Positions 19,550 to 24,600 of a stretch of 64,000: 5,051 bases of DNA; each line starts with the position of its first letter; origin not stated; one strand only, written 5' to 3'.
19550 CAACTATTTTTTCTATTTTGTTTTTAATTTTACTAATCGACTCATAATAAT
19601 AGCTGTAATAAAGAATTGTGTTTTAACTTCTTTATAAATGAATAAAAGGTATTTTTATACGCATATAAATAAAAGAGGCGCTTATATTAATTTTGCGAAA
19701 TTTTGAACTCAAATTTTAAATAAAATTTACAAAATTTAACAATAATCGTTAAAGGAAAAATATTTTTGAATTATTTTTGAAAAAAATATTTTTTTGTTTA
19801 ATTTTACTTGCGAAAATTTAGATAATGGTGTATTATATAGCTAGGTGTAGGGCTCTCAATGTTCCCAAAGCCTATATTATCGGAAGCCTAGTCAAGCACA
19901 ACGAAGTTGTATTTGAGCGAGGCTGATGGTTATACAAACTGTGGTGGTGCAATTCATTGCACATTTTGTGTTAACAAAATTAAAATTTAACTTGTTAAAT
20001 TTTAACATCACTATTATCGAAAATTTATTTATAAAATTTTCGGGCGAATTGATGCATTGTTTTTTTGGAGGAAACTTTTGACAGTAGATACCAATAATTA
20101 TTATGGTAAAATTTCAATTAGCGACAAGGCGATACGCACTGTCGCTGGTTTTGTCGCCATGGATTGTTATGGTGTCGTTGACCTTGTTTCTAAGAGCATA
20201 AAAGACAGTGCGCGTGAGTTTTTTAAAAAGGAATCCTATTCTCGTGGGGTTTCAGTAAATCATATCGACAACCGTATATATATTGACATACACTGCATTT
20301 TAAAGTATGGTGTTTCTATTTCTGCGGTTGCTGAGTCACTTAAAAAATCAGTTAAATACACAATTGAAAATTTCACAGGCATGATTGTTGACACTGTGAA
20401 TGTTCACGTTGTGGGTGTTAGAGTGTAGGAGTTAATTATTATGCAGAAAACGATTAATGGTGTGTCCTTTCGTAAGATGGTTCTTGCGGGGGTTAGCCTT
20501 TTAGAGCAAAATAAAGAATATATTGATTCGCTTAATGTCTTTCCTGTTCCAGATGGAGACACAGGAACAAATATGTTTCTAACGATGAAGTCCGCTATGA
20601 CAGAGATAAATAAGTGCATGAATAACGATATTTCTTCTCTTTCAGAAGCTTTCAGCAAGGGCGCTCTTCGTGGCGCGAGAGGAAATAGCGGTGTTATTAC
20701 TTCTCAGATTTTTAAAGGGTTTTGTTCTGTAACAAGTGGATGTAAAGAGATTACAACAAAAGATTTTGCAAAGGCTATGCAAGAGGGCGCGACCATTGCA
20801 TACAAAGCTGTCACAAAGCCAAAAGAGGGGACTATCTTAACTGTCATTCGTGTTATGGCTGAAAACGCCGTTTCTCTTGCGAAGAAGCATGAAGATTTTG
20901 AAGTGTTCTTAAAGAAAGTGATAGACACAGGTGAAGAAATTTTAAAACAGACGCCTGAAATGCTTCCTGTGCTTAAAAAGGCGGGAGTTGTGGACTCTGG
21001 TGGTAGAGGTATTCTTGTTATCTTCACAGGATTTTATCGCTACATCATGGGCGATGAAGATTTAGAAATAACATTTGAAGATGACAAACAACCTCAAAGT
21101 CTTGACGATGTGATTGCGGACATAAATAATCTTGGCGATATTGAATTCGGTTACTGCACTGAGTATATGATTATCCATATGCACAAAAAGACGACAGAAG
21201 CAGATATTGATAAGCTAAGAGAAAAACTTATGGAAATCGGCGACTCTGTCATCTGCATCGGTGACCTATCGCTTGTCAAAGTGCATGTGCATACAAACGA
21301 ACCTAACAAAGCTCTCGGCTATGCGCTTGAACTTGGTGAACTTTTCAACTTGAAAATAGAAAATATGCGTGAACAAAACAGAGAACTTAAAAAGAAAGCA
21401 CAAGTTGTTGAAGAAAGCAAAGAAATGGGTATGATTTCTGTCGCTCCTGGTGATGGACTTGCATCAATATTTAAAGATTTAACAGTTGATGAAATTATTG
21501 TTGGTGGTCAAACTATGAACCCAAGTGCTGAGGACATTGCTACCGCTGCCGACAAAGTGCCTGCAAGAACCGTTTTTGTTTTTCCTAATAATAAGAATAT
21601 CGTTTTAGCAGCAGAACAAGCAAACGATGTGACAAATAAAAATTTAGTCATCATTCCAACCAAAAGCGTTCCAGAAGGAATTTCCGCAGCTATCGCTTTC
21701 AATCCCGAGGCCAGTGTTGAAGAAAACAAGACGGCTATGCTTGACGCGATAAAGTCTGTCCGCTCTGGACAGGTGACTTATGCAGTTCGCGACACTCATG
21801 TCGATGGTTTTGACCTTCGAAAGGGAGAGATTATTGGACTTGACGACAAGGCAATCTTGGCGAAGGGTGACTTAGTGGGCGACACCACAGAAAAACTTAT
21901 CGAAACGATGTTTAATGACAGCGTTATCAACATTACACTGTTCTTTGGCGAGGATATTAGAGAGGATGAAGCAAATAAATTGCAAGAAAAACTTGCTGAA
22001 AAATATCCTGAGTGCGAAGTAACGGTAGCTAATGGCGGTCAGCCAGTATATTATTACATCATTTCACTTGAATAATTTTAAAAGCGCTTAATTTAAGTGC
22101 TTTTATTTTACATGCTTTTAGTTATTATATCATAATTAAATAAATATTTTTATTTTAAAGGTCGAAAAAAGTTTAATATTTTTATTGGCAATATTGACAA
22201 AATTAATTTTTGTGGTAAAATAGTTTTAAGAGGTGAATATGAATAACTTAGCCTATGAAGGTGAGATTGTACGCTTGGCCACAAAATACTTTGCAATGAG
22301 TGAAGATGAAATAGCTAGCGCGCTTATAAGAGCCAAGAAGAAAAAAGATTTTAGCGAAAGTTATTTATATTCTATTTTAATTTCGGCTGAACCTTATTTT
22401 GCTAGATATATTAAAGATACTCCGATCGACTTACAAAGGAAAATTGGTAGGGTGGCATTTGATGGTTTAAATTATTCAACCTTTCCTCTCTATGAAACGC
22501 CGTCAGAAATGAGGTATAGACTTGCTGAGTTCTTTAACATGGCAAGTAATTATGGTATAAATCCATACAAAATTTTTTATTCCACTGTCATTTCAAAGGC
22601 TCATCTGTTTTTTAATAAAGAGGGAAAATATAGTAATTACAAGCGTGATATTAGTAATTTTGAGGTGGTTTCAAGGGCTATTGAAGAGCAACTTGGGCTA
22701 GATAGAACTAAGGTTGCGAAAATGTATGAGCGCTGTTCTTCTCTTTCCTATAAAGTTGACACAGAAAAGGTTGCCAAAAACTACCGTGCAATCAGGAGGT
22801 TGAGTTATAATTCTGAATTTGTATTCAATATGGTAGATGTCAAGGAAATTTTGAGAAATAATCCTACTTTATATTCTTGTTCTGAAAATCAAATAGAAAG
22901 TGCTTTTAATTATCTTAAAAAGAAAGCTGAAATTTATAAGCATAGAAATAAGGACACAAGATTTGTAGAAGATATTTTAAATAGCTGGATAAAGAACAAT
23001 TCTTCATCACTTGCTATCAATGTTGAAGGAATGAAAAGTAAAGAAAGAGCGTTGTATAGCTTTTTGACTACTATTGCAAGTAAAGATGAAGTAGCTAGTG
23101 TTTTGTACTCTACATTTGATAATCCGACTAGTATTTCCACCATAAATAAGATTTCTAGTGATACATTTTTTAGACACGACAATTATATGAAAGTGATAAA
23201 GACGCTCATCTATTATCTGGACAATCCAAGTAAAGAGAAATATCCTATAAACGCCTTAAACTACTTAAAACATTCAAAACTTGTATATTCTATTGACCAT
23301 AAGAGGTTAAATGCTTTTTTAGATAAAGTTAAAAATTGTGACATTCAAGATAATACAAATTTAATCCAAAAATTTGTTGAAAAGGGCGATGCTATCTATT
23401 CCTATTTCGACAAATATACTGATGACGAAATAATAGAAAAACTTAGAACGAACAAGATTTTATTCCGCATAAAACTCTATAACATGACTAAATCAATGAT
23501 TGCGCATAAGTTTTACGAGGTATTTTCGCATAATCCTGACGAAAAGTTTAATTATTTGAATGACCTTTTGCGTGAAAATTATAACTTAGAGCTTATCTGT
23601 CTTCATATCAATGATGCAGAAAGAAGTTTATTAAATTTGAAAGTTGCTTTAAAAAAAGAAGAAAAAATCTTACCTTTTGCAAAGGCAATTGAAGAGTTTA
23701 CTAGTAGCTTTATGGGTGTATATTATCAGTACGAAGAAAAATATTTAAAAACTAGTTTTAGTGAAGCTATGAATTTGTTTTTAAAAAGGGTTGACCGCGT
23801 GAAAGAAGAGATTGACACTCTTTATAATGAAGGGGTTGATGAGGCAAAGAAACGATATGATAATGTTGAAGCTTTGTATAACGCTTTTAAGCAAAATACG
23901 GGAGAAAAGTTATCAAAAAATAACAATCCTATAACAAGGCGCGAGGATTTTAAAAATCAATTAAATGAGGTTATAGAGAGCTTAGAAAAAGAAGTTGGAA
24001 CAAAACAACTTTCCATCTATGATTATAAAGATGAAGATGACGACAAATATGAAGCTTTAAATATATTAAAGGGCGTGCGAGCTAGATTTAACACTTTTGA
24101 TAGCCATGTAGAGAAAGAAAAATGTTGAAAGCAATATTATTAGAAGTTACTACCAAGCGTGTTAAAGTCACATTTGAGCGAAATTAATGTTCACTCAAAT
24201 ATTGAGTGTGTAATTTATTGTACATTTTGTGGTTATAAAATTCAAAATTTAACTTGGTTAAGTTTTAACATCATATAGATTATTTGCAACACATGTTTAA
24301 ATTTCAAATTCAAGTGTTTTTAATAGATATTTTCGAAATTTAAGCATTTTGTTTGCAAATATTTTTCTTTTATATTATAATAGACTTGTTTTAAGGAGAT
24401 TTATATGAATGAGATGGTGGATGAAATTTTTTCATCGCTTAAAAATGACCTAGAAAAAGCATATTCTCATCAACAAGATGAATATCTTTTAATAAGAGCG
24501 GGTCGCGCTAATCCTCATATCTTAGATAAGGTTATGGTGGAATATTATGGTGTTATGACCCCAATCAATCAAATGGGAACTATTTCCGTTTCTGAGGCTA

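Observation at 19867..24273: A ~145-nt structured element occurs twice in direct orientation, bracketing the asp23-yloV-orphan block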

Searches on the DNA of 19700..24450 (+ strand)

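Call 5: search_rna_families(source=window, start=19700, end=24450, threshold=evalue, max_evalue=10, show_alignments=4)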
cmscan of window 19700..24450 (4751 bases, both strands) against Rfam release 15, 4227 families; matches with E-value up to 10: 5.
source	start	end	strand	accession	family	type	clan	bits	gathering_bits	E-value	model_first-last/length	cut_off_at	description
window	22077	22132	+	RF00238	ctRNA_pND324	Gene; antisense;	-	28.8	45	0.28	1-86/86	no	ctRNA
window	21341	21417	+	RF00105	SNORD115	Gene; snRNA; snoRNA; CD-box;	-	22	39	1.1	1-82/82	no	Small nucleolar RNA SNORD115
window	20353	20421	+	RF00706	mir-263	Gene; miRNA;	CL00093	21.4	51.3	0.09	1-86/86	no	mir-263 microRNA precursor family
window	21193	21252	+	RF00855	mir-254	Gene; miRNA;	-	17.9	70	6.3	1-63/63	no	mir-254 microRNA precursor family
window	21561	21611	-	RF01160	sn2841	Gene; snRNA; snoRNA; CD-box;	-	17.7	45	6.4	1-72/72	no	Small nucleolar RNA sn2841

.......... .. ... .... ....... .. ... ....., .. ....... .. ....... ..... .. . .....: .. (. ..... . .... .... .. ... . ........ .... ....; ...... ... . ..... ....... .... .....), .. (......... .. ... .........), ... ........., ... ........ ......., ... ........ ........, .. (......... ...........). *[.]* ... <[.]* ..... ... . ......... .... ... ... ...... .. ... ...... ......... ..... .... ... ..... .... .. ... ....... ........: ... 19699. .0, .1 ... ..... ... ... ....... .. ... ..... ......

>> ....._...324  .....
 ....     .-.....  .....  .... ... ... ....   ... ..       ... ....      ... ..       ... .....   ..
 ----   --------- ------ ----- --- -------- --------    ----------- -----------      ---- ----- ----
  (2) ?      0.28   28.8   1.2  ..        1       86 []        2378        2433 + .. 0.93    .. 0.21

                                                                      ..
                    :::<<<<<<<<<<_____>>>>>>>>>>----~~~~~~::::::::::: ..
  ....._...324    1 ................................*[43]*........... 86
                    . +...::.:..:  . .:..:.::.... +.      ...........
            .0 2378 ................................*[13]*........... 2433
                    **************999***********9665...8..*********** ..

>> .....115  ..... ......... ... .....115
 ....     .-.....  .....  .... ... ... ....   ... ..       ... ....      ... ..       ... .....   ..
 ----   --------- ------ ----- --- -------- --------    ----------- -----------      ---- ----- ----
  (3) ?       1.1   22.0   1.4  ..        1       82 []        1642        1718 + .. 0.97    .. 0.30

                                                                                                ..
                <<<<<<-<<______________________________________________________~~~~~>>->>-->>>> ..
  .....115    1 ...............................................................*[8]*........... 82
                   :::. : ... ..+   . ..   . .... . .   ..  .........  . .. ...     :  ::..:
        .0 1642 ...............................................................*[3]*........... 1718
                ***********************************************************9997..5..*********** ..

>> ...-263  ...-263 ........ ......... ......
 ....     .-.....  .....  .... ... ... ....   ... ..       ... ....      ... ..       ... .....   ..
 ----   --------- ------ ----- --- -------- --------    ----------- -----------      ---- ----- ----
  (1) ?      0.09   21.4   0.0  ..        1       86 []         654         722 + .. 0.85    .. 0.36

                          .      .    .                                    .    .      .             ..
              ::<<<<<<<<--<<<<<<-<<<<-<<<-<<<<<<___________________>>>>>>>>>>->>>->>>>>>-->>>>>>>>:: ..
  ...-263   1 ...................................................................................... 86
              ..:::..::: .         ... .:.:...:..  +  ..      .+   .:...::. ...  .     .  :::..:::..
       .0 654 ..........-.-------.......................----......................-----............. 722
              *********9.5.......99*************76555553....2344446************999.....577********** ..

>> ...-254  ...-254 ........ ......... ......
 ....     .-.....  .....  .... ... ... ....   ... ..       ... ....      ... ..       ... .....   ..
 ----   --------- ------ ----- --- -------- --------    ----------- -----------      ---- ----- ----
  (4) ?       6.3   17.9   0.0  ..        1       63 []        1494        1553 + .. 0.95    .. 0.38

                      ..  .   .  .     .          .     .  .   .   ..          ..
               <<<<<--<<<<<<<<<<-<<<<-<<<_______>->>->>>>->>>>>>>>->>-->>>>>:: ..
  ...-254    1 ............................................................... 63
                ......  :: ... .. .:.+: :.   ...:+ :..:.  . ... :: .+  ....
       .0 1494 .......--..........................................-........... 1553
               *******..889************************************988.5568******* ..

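Call 43: build_rna_model(alignment_id=A5, structure=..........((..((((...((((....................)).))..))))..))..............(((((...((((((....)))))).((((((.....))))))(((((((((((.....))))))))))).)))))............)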
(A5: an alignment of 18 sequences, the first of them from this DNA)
Model R1 built from alignment A5 (18 sequences, 161 columns); structure: as given.
model positions 148; base pairs 38; branch points 3; effective number of sequences 1.8; information 0.59 bits per position. Calibrated on 0.2 Mb of random sequence (short: E-values are rough).
structure used (alignment columns):
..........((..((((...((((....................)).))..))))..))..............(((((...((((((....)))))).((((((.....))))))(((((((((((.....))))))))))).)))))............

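Call 44: search_with_rna_model(model_id=R1, sources=[window, L004, L006, L007, L008, L009, L010, L013, L017, L021, L022, L024, L025, L026, L027, L028, L029, L030, L033, L034, L036, L038, L039, L042, L043, L044, L045, L046, L047], max_evalue=1, make_alignment=true)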
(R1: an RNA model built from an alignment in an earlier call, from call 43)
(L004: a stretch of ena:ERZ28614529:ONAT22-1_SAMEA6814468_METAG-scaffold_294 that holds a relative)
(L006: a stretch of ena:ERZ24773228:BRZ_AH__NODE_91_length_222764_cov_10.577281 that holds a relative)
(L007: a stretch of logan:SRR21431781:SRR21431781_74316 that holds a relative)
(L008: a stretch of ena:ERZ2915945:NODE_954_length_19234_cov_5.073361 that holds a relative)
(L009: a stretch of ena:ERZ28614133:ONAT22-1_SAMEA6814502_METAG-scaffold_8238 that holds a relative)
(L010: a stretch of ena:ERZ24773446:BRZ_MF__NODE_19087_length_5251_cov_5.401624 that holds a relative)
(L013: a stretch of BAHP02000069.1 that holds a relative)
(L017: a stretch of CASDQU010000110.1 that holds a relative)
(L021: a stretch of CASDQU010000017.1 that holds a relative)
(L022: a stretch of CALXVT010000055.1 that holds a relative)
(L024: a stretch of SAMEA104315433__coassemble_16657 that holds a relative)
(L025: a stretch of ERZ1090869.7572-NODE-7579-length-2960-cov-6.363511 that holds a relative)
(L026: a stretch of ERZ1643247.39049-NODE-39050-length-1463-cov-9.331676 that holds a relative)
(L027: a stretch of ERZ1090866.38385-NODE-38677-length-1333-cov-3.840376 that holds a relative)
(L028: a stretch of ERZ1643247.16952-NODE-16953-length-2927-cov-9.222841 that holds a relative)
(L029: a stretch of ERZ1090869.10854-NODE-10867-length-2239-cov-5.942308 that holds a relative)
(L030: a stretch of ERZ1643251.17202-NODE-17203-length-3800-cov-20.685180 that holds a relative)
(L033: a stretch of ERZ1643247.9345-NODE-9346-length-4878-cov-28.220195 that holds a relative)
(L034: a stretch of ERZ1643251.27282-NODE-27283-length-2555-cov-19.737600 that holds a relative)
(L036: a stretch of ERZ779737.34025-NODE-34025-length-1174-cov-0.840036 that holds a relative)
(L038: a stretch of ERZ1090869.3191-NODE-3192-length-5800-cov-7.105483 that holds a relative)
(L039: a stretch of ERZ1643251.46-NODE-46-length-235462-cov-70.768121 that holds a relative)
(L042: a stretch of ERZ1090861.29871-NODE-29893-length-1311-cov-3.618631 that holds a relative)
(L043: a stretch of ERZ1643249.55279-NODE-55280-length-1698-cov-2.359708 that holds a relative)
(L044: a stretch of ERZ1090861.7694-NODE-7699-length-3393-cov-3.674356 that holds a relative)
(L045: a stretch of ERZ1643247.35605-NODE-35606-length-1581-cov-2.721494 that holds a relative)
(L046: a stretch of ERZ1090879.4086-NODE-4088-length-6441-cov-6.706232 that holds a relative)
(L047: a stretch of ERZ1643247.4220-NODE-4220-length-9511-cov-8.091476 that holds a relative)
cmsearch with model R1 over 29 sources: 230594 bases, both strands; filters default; matches with E-value up to 1: 37.
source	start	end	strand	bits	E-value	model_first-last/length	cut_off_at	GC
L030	169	323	+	162.8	1.1e-32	1-148/148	no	0.32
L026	23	165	+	153.4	1.3e-30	1-148/148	no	0.29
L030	3654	3800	+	152.3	2.2e-30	1-148/148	no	0.3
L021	195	337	+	149.4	9.5e-30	1-148/148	no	0.3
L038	5607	5751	-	147.3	2.7e-29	1-148/148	no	0.28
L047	47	191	+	146.1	5.1e-29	1-148/148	no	0.3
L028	1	146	-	145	8.8e-29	1-139/148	3'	0.33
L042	1042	1185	-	144.7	1e-28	1-148/148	no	0.27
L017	849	992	-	142.2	3.5e-28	1-148/148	no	0.31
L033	4693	4839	+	140.7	7.3e-28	1-148/148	no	0.33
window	19871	20023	+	137.5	3.7e-27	1-148/148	no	0.33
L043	1503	1658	+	136.3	6.8e-27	1-148/148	no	0.37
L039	1884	2031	-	126.8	8.2e-25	1-148/148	no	0.32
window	24131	24286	+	97.5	2.1e-18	1-148/148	no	0.26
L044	1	112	+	96.8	2.9e-18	39-148/148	5'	0.26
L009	3706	3861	+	96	4.3e-18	1-148/148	no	0.26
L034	2296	2451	+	95.1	6.7e-18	1-148/148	no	0.26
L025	1538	1652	-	88.9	1.5e-16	1-148/148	no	0.27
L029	523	656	-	83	3e-15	1-148/148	no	0.29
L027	1254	1333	-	80.7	9.4e-15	70-148/148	5'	0.21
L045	1517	1581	-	68.1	5.3e-12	84-148/148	5'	0.2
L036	1083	1174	-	66.7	1.1e-11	58-148/148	5'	0.26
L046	6380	6441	-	56.5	1.9e-09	86-148/148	5'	0.15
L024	1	55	+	53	1.1e-08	93-148/148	5'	0.18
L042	1130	1274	+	33.3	0.00022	1-148/148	no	0.3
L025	1493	1631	+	28.5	0.0024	1-148/148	no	0.24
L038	5652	5794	+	26.6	0.0062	54-136/148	no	0.3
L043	1449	1623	-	26.6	0.0063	1-148/148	no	0.36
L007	6798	6825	-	25.4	0.011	121-148/148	5'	0.14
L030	3708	3800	-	21.7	0.072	53-148/148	5'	0.25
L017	805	944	+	20.9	0.11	1-148/148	no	0.31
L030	374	483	-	20.3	0.15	1-148/148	no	0.25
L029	541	567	+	20.2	0.16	104-130/148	no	0.11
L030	239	324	-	19.7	0.2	54-136/148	no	0.24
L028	1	54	+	18.5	0.36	95-148/148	5'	0.2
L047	95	205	-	16.6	0.92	1-148/148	no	0.23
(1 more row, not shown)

Alignment A6: 37 matches aligned to the model, 278 columns, each read 5' to 3' on its own strand. Consensus structure (alignment columns), stored with it:
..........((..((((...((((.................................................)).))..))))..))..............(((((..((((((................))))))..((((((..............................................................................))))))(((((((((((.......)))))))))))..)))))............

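Call 64: search_with_rna_model(model_id=R1, sources=[L049, L050, L051, L022, L013, L005, L031, L035], max_evalue=0.1)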
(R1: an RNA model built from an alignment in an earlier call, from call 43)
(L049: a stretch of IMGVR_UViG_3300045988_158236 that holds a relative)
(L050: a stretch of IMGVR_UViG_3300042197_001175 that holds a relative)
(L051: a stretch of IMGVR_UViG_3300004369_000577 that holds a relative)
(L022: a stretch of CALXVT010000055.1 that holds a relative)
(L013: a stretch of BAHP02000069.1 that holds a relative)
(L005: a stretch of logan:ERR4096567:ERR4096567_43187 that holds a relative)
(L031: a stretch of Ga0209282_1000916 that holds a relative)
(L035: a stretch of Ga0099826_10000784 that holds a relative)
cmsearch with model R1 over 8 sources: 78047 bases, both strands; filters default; matches with E-value up to 0.1: 4.
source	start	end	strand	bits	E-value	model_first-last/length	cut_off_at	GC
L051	2279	2408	-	28.1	0.00098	1-148/148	no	0.34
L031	2042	2101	-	27.6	0.0013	67-134/148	no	0.2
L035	699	758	+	27.6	0.0013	67-134/148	no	0.2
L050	11464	11490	+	22.6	0.016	104-130/148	no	0.07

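Call 74: search_with_rna_model(model_id=R1, sources=[window, L017, L021, L025, L026, L028, L029, L030, L033, L038, L039, L042, L043, L047], max_evalue=1e-10, make_alignment=true)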
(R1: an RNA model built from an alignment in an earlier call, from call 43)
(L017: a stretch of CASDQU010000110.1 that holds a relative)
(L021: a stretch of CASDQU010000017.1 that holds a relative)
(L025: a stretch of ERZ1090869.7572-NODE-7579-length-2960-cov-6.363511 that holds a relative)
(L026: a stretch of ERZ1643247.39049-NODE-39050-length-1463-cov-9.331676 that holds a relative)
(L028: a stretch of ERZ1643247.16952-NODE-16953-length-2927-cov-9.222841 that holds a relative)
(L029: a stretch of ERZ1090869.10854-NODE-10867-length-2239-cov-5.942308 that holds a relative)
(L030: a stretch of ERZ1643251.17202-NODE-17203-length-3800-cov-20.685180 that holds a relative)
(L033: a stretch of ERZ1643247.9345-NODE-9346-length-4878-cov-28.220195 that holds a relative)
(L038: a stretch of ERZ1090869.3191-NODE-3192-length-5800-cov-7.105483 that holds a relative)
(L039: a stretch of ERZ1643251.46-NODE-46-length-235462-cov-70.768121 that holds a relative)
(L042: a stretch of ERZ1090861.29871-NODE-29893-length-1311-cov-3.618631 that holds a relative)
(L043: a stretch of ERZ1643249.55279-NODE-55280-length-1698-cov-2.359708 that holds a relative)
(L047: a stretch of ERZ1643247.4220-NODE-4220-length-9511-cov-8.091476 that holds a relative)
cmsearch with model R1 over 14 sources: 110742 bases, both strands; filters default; matches with E-value up to 1e-10: 16.
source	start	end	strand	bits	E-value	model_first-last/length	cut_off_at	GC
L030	169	323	+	162.8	5.5e-33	1-148/148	no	0.32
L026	23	165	+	153.4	6.2e-31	1-148/148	no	0.29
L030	3654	3800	+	152.3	1.1e-30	1-148/148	no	0.3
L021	195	337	+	149.4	4.6e-30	1-148/148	no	0.3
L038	5607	5751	-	147.3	1.3e-29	1-148/148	no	0.28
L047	47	191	+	146.1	2.4e-29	1-148/148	no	0.3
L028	1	146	-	145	4.2e-29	1-139/148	3'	0.33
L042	1042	1185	-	144.7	4.9e-29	1-148/148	no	0.27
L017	849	992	-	142.2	1.7e-28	1-148/148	no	0.31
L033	4693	4839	+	140.7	3.5e-28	1-148/148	no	0.33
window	19871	20023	+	137.5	1.8e-27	1-148/148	no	0.33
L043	1503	1658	+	136.3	3.3e-27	1-148/148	no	0.37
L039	1884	2031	-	126.8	4e-25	1-148/148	no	0.32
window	24131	24286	+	97.5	1e-18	1-148/148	no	0.26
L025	1538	1652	-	88.9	7.4e-17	1-148/148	no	0.27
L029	523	656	-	83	1.4e-15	1-148/148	no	0.29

Alignment A8: 16 matches aligned to the model, 170 columns, each read 5' to 3' on its own strand. Consensus structure (alignment columns), stored with it:
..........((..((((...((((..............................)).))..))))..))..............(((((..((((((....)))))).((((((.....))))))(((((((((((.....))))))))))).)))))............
